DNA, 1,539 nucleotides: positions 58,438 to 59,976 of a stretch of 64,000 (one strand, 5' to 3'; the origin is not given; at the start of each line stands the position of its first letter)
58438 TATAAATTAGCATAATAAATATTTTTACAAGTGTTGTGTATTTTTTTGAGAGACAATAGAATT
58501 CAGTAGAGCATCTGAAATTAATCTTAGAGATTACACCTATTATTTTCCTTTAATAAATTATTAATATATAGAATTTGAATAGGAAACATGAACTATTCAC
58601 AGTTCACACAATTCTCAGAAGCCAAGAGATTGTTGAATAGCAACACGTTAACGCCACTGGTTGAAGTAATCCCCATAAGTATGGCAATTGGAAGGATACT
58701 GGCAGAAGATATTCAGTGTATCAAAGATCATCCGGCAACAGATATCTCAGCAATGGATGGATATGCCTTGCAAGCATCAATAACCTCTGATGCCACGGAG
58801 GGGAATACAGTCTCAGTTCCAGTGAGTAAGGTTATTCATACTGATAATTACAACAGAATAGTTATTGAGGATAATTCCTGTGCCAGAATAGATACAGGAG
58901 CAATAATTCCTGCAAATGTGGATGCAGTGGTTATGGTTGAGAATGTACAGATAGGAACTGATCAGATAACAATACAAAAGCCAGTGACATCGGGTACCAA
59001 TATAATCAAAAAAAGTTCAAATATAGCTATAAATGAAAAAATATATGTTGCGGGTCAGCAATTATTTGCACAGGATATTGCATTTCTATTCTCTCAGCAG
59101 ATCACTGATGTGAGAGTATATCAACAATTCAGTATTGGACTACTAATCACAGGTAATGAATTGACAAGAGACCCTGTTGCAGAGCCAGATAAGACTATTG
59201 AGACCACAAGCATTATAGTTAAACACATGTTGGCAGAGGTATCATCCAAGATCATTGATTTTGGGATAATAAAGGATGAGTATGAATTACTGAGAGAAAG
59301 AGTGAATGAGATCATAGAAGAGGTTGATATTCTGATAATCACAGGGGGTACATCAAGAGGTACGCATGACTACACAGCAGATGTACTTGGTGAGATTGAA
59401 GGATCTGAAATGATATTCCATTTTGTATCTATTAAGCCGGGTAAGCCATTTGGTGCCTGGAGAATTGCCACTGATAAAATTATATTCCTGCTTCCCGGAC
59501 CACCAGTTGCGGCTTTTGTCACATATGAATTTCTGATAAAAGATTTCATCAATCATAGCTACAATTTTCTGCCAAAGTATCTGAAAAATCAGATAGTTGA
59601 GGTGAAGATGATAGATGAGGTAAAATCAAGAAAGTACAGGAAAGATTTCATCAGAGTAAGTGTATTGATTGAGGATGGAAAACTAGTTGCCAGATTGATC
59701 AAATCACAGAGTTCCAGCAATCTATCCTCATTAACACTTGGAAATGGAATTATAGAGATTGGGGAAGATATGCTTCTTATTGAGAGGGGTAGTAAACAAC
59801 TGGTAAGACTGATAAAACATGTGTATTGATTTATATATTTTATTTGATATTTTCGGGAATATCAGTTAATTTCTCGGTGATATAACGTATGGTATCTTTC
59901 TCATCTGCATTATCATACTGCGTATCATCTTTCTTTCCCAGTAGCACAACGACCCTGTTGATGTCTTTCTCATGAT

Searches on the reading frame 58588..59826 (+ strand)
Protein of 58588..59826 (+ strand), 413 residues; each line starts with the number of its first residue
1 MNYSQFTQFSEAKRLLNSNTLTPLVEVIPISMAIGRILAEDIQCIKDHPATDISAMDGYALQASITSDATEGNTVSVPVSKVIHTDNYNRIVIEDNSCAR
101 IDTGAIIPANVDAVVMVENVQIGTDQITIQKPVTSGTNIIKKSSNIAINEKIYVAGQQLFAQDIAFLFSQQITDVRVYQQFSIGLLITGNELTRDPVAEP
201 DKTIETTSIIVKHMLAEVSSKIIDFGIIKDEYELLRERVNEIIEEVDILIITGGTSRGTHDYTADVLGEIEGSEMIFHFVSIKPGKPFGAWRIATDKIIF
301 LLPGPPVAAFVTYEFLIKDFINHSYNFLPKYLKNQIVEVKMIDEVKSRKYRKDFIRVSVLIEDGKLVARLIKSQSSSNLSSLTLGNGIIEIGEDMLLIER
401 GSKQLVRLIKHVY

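Call 53: search_protein_families(library=pfam, proteins=[window:58588-59826:+], max_evalue=0.00001)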
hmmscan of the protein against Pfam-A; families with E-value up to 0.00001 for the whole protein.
window:58588-59826:+ (413 aa): 3 families
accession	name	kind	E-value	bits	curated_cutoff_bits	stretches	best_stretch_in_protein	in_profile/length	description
PF03453.22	MoeA_N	-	2.9e-33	115.2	30.8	1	9-169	3-158/160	MoeA N-terminal region (domain I and II)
PF00994.29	MoCF_biosynth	-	3.5e-23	82.4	26.6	1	185-323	2-144/144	Probable molybdopterin binding domain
PF03454.20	MoeA_C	-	4.7e-09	36.8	22.1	1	340-396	3-59/72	MoeA C-terminal region (domain IV)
